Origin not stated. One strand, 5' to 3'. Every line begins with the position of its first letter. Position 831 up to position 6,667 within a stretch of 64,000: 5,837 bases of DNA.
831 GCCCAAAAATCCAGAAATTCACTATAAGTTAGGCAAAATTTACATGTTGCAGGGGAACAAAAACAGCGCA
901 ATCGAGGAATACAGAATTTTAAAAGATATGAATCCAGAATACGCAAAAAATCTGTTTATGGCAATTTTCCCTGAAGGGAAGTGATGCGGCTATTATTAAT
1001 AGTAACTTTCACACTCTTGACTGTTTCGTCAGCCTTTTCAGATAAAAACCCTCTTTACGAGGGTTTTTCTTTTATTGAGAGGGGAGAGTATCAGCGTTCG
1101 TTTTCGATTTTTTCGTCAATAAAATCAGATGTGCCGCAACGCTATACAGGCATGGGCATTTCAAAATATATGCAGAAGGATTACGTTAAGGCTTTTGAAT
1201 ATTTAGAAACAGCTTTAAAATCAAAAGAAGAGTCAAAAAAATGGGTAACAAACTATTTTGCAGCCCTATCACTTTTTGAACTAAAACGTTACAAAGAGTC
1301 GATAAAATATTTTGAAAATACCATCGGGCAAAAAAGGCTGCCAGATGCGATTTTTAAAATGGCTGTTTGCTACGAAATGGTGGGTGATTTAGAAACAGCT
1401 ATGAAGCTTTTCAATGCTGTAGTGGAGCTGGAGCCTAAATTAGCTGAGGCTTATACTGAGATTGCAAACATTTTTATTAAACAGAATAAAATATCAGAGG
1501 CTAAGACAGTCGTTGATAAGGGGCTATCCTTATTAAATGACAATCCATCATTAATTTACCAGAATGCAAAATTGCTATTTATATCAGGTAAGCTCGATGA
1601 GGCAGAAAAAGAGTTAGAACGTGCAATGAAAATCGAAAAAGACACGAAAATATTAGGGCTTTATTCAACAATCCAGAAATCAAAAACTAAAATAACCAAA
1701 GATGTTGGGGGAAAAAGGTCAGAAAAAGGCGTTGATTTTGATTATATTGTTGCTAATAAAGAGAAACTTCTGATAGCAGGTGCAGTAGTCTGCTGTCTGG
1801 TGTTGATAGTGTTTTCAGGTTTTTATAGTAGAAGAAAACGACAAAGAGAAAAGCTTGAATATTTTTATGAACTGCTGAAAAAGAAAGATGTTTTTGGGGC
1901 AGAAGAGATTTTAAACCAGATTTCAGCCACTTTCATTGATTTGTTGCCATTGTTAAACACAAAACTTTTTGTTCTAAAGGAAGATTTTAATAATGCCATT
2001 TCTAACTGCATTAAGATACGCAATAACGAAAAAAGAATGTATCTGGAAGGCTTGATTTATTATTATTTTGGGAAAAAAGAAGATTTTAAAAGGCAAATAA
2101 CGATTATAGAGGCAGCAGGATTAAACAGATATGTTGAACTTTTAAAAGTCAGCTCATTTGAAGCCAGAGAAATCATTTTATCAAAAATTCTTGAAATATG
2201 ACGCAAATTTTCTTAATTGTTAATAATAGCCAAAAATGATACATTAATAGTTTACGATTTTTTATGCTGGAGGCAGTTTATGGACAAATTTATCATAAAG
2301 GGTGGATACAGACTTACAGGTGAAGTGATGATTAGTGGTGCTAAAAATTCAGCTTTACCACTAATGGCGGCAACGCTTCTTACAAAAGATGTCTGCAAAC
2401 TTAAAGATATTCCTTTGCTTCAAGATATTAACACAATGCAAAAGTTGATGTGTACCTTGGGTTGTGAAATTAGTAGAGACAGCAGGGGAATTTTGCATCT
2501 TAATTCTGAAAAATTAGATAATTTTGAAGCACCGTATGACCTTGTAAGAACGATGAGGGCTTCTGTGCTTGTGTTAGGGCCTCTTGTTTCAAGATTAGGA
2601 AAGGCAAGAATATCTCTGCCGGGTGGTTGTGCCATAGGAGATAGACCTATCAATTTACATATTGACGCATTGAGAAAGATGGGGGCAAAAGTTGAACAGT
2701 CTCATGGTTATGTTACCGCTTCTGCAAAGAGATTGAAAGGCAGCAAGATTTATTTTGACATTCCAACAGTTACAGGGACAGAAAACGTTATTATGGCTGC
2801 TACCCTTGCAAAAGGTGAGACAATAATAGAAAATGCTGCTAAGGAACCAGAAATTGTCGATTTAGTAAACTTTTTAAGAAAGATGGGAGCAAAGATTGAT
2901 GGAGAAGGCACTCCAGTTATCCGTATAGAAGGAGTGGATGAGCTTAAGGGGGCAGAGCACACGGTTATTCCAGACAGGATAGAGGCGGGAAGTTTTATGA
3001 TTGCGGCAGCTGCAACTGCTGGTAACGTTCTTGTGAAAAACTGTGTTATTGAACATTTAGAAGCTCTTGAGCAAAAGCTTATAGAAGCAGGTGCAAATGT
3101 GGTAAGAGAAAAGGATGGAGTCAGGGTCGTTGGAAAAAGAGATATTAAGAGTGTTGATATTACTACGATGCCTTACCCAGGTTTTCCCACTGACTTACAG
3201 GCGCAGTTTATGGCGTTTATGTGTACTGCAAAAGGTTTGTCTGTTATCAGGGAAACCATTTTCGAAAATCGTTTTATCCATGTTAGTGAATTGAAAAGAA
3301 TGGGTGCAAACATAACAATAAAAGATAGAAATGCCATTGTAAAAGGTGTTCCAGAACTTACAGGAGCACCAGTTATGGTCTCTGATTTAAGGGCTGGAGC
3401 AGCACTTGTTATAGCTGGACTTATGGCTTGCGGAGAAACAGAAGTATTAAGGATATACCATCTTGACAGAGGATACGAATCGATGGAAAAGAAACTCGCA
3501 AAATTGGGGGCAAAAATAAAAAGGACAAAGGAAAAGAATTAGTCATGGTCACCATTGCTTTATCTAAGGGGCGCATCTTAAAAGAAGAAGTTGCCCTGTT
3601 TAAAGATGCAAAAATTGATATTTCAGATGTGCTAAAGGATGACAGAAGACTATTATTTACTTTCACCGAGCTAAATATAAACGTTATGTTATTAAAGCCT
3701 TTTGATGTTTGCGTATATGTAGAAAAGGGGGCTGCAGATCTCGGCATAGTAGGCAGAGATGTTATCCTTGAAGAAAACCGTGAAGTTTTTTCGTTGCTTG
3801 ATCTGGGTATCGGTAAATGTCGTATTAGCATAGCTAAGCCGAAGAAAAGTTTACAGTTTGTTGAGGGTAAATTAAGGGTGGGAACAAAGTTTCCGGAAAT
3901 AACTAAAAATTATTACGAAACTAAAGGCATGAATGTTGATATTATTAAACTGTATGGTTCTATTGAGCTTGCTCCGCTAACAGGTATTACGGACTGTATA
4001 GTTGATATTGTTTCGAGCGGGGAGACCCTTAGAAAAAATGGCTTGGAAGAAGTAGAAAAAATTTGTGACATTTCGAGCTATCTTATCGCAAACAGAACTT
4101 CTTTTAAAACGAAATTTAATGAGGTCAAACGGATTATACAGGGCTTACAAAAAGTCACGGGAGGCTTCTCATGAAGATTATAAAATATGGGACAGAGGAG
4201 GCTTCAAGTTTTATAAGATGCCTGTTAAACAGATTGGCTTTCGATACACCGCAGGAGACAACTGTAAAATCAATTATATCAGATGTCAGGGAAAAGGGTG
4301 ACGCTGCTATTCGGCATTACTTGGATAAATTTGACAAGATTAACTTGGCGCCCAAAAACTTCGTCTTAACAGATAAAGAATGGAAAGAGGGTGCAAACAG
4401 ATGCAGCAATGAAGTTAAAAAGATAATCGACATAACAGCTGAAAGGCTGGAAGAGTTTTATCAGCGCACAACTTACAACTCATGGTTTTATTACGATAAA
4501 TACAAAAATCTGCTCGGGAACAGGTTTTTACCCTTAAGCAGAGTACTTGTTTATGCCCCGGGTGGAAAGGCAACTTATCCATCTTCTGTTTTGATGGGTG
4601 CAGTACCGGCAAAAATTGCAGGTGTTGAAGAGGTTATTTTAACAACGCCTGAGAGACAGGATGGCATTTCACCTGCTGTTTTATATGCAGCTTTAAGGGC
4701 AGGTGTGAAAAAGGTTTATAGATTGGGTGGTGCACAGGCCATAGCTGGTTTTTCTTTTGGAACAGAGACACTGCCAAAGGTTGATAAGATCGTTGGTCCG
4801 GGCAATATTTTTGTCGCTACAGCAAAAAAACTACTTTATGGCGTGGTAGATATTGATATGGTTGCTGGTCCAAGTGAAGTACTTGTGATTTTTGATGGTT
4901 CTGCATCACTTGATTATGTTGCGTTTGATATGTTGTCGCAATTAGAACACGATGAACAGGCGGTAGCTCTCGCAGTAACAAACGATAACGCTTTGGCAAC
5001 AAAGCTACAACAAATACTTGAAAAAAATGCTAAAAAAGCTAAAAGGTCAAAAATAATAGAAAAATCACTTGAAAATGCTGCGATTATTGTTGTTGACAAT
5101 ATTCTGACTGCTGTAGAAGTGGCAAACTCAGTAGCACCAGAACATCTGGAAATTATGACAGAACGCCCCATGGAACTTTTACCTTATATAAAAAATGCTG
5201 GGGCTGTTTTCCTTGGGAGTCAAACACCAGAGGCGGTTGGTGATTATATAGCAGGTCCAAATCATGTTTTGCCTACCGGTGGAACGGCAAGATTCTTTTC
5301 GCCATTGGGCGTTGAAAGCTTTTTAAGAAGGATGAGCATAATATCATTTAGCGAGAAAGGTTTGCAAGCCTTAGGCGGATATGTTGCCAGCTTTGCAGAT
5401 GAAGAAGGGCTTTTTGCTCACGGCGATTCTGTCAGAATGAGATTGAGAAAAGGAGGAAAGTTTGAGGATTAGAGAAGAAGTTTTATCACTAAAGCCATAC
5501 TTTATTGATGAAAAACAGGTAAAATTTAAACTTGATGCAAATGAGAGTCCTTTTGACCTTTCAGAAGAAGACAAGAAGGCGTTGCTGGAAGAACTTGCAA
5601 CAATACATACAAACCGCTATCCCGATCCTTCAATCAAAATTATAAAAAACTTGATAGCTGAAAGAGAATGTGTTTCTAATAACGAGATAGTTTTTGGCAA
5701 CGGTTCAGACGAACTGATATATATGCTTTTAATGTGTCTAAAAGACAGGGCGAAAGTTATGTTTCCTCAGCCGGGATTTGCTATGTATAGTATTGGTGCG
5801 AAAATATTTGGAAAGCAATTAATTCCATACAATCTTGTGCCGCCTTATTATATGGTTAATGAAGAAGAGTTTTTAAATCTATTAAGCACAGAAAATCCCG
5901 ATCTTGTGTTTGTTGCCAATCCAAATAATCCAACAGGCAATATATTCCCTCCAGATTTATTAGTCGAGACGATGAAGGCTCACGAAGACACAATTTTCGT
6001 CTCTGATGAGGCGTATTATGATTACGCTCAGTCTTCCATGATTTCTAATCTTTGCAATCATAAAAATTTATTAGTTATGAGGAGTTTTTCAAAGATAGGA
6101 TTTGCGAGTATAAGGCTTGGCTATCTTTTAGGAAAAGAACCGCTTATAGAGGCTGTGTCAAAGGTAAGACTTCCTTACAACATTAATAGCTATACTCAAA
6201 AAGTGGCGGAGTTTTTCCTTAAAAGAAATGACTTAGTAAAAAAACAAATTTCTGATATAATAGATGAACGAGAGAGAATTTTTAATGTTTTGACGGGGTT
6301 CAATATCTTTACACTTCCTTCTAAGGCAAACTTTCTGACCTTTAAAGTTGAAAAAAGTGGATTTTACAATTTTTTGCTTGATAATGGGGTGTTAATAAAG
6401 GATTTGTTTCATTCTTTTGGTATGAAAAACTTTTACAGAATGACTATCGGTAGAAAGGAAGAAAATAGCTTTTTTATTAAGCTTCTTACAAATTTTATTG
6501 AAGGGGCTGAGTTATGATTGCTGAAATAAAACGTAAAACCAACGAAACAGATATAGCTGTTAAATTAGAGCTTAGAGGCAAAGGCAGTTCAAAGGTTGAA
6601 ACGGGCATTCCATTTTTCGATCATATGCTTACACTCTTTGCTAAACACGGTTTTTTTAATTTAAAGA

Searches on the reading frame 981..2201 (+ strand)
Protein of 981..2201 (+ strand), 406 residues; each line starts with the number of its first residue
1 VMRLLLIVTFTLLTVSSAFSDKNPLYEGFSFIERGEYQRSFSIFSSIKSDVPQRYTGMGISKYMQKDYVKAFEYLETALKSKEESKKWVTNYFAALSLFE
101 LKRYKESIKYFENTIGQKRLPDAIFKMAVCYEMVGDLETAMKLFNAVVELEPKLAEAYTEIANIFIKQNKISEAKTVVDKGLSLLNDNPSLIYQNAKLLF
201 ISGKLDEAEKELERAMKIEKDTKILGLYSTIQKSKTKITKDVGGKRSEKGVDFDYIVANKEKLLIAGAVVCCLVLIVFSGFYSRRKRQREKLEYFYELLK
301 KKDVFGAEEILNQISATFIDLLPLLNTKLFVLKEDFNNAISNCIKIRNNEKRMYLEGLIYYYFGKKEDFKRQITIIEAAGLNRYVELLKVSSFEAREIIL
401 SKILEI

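Call 58: search_protein_families(library=pfam, proteins=[window:981-2201:+], max_evalue=0.00001)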
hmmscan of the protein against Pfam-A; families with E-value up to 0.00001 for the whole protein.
window:981-2201:+ (406 aa): 13 families
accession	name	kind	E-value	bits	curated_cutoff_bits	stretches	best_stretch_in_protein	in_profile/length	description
PF07719.23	TPR_2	-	2e-19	68.4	27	0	122-153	2-33/34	Tetratricopeptide repeat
PF14559.12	TPR_19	-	3.1e-15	56.7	25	0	135-187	5-57/68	Tetratricopeptide repeat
PF00515.34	TPR_1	-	3.5e-13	49.2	27.8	0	122-153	2-33/34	Tetratricopeptide repeat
PF12895.13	ANAPC3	-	3.8e-12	46.7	27.2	0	63-113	34-81/82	Anaphase-promoting complex, cyclosome, subunit 3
PF25062.1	ARM_TT21_N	-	7.1e-12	46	40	1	54-168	102-215/222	Tetratricopeptide repeat protein 21 N-terminal ARM repeat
PF13424.12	TPR_12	-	1.6e-11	44.6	30.1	0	94-149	9-73/77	Tetratricopeptide repeat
PF13428.12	TPR_14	-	5.4e-11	42.5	23.5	0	121-163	1-43/44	Tetratricopeptide repeat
PF13181.12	TPR_8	-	2.2e-10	40.3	25.7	0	155-184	1-30/34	Tetratricopeptide repeat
PF13174.12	TPR_6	-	1.4e-09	38.4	26.3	0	122-153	1-32/33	Tetratricopeptide repeat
PF13414.12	TPR_11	-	2.1e-07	30.9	26.8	0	135-168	8-41/42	TPR repeat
PF13374.12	TPR_10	-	1.1e-06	28.9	27.5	0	197-218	10-31/42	Tetratricopeptide repeat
PF13431.12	TPR_17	-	1.6e-06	28.3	24.4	0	143-175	1-33/34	Tetratricopeptide repeat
PF25060.1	ARM_TT21_2nd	-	5.5e-06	26.5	27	0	141-232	4-99/270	Tetratricopeptide repeat protein 21 second ARM domain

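Call 78: find_encoding_contigs(protein=window:981-2201:+, flank=10000, max_places=1)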
Protein window:981-2201:+ (406 aa): no gene with exactly this product is on record in the collection.

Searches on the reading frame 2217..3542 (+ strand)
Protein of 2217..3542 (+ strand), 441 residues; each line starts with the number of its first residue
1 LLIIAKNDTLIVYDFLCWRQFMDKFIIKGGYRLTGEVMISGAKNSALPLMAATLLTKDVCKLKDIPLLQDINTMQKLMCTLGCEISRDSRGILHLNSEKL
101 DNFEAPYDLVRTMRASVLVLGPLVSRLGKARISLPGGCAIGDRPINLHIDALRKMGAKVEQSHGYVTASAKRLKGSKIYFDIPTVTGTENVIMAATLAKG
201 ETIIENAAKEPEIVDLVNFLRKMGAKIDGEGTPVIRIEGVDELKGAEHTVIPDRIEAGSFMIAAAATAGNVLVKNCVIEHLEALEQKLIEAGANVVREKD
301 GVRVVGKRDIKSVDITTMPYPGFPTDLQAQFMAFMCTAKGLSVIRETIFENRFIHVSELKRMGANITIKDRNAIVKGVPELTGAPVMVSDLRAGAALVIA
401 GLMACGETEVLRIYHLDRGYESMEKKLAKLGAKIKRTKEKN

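Call 58: search_protein_families(library=pfam, proteins=[window:2217-3542:+], max_evalue=0.00001)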
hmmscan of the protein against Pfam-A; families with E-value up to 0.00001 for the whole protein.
window:2217-3542:+ (441 aa): 1 family
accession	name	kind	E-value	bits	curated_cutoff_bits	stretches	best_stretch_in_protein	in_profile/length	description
PF00275.25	EPSP_synthase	-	1.7e-117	393.1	22.8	1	28-427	2-417/417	EPSP synthase (3-phosphoshikimate 1-carboxyvinyltransferase)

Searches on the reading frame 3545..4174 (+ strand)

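Call 58: search_protein_families(library=pfam, proteins=[window:3545-4174:+], max_evalue=0.00001)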
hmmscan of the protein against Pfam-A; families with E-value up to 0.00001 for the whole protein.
window:3545-4174:+ (209 aa): 1 family
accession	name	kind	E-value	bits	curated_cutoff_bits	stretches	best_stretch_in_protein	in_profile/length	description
PF01634.23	HisG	-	1.3e-53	181.7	25.5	1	51-202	1-157/158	ATP phosphoribosyltransferase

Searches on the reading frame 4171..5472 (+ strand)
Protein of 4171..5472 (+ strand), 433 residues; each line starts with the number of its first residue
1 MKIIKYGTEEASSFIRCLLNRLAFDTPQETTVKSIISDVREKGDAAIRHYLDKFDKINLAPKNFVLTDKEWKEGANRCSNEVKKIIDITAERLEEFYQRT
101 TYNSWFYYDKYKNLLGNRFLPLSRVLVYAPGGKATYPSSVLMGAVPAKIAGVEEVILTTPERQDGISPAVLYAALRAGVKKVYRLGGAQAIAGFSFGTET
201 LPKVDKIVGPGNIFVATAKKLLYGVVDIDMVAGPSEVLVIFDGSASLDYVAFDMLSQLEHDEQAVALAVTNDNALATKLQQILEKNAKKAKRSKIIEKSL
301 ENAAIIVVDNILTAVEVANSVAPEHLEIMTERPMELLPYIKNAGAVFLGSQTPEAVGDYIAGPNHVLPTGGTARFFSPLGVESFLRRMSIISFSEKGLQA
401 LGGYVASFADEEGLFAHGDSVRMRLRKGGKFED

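Call 58: search_protein_families(library=pfam, proteins=[window:4171-5472:+], max_evalue=0.00001)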
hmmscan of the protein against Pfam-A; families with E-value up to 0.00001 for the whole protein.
window:4171-5472:+ (433 aa): 1 family
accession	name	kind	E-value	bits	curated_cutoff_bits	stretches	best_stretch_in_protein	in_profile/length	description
PF00815.25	Histidinol_dh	-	3.4e-152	507.7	27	1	28-425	11-411/411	Histidinol dehydrogenase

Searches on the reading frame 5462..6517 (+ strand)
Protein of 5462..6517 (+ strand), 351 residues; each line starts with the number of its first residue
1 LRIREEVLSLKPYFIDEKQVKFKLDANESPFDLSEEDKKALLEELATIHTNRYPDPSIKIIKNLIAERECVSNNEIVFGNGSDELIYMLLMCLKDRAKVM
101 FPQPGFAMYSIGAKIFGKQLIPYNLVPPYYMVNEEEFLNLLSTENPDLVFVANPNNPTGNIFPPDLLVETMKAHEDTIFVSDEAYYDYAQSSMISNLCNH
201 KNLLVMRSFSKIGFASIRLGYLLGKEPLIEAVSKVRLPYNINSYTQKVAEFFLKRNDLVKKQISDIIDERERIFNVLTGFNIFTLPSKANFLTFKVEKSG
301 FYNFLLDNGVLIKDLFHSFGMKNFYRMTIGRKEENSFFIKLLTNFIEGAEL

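Call 58: search_protein_families(library=pfam, proteins=[window:5462-6517:+], max_evalue=0.00001)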
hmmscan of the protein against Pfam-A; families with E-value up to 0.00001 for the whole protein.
window:5462-6517:+ (351 aa): 1 family
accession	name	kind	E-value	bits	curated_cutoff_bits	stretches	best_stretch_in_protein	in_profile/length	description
PF00155.27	Aminotran_1_2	-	5.9e-40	138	19.7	1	21-334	3-352/361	Aminotransferase class I and II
